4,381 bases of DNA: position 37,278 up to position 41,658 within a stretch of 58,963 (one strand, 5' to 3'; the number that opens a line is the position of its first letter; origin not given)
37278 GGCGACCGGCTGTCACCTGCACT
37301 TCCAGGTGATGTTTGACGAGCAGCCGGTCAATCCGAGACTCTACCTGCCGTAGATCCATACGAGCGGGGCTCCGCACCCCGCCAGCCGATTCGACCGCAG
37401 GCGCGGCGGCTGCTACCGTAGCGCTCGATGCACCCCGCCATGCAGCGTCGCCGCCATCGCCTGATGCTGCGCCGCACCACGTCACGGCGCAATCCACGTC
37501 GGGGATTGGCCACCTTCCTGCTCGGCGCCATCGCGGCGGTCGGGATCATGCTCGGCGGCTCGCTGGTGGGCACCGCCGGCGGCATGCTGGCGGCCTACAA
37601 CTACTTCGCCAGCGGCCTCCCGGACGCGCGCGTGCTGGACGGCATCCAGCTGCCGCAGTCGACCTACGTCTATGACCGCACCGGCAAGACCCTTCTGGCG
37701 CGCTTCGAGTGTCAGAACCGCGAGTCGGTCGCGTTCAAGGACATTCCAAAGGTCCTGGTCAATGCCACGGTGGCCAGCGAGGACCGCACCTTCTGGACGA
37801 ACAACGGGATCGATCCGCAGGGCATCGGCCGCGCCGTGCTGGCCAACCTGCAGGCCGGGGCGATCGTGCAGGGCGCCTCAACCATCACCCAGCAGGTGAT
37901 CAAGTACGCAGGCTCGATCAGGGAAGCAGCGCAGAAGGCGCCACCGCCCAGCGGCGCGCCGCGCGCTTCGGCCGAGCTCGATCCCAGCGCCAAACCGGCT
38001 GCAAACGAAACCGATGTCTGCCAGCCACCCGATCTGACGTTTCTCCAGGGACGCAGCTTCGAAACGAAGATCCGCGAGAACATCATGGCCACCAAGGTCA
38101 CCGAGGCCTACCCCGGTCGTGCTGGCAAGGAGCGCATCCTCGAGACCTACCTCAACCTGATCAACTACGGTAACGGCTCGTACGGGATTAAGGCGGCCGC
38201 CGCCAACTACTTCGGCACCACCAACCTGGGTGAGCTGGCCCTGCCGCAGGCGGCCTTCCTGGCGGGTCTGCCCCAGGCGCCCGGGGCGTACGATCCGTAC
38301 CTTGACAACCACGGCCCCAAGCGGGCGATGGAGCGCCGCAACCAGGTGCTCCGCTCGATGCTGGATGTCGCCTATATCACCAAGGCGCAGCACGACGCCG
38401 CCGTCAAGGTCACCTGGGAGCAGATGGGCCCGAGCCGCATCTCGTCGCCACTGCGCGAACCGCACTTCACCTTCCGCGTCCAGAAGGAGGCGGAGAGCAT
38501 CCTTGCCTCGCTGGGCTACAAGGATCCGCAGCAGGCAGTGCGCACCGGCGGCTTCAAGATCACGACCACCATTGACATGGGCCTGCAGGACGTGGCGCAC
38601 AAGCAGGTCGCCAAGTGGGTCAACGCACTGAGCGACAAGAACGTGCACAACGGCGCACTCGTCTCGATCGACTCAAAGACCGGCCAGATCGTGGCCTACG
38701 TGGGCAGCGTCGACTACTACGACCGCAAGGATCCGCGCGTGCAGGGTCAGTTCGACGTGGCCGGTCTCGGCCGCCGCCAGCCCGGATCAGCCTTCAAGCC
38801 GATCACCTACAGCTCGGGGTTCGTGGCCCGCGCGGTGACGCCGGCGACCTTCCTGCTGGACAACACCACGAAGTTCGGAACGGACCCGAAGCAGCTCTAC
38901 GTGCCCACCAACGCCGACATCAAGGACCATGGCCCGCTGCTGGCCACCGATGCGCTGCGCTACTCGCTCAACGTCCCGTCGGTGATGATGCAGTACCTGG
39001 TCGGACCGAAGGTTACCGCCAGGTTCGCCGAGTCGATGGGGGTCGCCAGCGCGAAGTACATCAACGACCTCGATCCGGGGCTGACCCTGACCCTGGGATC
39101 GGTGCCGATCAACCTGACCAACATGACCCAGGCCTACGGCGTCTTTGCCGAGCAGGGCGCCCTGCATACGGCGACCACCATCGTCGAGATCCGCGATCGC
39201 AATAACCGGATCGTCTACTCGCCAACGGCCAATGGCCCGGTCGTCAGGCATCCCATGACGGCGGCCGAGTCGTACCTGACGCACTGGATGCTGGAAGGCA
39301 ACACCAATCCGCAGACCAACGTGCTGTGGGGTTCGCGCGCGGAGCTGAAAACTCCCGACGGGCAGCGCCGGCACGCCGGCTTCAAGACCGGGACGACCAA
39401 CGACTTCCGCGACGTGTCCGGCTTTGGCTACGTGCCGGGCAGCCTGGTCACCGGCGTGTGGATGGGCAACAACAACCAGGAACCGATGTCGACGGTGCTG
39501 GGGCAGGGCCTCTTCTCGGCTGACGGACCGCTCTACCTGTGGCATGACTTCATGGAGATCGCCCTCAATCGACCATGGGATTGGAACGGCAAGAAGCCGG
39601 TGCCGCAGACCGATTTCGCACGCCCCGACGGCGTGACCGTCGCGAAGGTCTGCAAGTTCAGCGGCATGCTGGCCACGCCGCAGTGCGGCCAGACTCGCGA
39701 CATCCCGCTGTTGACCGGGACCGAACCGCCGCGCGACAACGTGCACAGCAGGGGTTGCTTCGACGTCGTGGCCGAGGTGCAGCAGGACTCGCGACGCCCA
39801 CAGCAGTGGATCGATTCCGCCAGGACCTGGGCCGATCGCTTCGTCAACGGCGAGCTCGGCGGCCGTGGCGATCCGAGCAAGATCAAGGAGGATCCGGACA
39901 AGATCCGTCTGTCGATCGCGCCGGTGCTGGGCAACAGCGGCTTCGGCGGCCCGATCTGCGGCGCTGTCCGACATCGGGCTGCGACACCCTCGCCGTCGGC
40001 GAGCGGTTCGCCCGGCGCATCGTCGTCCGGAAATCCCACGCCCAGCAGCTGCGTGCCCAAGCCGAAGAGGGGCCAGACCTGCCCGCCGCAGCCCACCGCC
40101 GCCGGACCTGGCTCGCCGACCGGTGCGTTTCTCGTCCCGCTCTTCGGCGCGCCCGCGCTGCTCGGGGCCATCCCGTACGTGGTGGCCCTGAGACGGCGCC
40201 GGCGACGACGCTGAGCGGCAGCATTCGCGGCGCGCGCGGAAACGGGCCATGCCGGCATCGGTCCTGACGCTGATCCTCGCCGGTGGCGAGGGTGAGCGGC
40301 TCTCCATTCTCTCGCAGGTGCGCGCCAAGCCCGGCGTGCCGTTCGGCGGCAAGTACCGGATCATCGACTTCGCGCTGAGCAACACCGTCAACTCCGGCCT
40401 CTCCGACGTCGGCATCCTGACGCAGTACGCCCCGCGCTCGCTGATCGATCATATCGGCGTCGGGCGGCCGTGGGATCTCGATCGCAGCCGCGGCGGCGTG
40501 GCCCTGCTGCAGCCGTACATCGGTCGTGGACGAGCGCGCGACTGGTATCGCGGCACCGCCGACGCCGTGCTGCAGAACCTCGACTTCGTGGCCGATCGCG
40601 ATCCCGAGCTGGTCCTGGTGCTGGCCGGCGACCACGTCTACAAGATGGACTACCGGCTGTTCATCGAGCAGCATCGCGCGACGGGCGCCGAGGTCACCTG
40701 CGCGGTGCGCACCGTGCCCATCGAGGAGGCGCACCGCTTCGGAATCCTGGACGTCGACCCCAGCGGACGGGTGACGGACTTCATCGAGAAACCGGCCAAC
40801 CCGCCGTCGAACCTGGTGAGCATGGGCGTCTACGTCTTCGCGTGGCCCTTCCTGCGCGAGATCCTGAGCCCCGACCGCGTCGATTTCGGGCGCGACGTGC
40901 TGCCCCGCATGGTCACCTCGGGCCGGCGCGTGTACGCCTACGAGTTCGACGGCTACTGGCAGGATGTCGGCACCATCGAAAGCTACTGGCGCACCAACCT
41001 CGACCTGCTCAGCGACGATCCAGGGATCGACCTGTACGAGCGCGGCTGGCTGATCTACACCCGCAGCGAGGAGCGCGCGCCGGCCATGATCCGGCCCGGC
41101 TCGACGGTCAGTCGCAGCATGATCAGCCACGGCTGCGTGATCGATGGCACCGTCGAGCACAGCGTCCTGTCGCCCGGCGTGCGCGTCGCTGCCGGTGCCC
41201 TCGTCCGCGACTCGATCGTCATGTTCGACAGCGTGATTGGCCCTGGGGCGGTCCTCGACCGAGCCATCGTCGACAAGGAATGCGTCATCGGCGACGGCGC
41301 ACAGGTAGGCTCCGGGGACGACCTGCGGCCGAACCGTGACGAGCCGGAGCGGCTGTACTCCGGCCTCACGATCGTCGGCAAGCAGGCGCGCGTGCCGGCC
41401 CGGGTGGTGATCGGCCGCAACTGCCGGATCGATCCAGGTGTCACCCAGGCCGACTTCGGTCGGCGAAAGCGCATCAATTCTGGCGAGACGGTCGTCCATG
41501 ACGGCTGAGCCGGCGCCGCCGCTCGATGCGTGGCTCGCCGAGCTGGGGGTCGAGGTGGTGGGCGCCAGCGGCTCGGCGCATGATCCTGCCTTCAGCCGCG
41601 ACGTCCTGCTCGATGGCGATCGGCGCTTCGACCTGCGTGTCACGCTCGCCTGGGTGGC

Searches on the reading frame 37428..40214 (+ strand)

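Call 58: search_protein_families(library=pfam, proteins=[window:37428-40214:+], max_evalue=0.00001)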
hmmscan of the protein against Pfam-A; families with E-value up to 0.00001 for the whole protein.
window:37428-40214:+ (928 aa): 2 families
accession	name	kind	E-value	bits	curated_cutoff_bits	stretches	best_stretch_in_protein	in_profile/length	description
PF00912.28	Transgly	-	1.4e-47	161.8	27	2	206-311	79-177/178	Transglycosylase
PF00905.27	Transpeptidase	-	2.4e-11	43.8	22.1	1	409-660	1-245/299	Penicillin binding protein transpeptidase domain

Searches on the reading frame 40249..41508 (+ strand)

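Call 59: search_protein_families(library=pfam, proteins=[window:40249-41508:+], max_evalue=0.00001)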
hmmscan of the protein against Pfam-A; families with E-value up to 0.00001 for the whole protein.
window:40249-41508:+ (419 aa): 5 families
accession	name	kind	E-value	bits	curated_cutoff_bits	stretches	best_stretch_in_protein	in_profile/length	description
PF00483.29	NTP_transferase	-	1e-57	196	21.2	1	7-254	2-243/245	Nucleotidyl transferase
PF24894.1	Hexapep_GlmU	-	3.5e-19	69.3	23.3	1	286-357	15-87/104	GlmU-like, C-terminal hexapeptide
PF25247.1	LbH_GLGC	-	3.1e-11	43.8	27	0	329-387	75-135/135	GLGC left-handed parallel beta-helix domain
PF25084.1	LbH_EIF2B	-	2.9e-09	37.3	54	1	281-354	30-100/105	EIF2B subunit epsilon LbH domain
PF00132.30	Hexapep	-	2.9e-07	30.4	27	0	374-399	8-33/36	Bacterial transferase hexapeptide (six repeats)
